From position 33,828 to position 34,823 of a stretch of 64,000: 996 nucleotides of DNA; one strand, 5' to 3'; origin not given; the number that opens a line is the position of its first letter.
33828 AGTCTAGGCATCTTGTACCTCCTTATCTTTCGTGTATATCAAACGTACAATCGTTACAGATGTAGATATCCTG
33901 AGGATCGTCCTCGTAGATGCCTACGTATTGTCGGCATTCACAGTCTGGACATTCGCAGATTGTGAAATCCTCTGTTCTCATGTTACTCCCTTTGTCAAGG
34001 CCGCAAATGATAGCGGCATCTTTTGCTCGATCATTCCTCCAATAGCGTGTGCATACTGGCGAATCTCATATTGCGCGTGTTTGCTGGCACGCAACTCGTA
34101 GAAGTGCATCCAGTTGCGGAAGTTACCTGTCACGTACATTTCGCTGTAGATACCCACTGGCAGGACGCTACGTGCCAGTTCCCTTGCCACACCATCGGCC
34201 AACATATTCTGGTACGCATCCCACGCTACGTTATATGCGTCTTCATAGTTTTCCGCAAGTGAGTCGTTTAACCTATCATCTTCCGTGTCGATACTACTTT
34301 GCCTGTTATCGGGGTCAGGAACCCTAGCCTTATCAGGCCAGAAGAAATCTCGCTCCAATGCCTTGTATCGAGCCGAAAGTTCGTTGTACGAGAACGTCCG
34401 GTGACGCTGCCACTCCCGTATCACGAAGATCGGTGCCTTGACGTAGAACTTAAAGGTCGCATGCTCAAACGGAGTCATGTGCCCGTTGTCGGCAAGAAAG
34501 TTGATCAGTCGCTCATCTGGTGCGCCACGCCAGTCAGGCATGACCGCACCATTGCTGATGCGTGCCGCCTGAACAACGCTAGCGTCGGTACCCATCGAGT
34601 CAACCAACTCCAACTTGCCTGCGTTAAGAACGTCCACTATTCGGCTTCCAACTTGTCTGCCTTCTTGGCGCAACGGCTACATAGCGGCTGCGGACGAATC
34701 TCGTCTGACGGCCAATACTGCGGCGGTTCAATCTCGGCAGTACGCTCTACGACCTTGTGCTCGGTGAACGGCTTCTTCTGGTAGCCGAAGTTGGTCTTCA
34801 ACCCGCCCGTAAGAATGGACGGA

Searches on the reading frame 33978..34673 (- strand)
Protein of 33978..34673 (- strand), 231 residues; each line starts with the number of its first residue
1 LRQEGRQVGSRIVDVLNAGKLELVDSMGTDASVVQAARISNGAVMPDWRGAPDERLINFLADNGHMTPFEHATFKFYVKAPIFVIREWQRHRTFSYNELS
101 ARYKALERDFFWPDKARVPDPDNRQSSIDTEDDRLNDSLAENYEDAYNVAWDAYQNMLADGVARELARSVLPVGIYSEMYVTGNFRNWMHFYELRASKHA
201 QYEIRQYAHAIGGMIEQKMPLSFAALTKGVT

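Call 37: search_protein_families(library=pfam, proteins=[window:33978-34673:-], max_evalue=0.01)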
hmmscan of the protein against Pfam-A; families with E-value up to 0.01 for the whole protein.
window:33978-34673:- (231 aa): 1 family
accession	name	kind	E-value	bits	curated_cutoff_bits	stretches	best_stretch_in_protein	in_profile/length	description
PF02511.20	Thy1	-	9.8e-56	189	24.8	1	22-220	1-190/191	Thymidylate synthase complementing protein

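Call 38: search_protein_families(library=phrogs, proteins=[window:33978-34673:-], max_evalue=0.001)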
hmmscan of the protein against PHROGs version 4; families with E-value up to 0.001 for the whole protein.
window:33978-34673:- (231 aa): 4 families
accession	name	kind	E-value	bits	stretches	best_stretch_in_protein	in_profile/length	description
phrog_85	-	DNA, RNA and nucleotide metabolism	4.7e-70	238.1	1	19-226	371-583/866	thymidylate synthase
phrog_10644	-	DNA, RNA and nucleotide metabolism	1.9e-28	100.6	1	89-225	16-153/160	thymidylate synthase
phrog_28804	-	DNA, RNA and nucleotide metabolism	2.7e-13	51.1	1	144-229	4-88/91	thymidylate synthase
phrog_26005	-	unknown function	6.8e-05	23.4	1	25-73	16-64/310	-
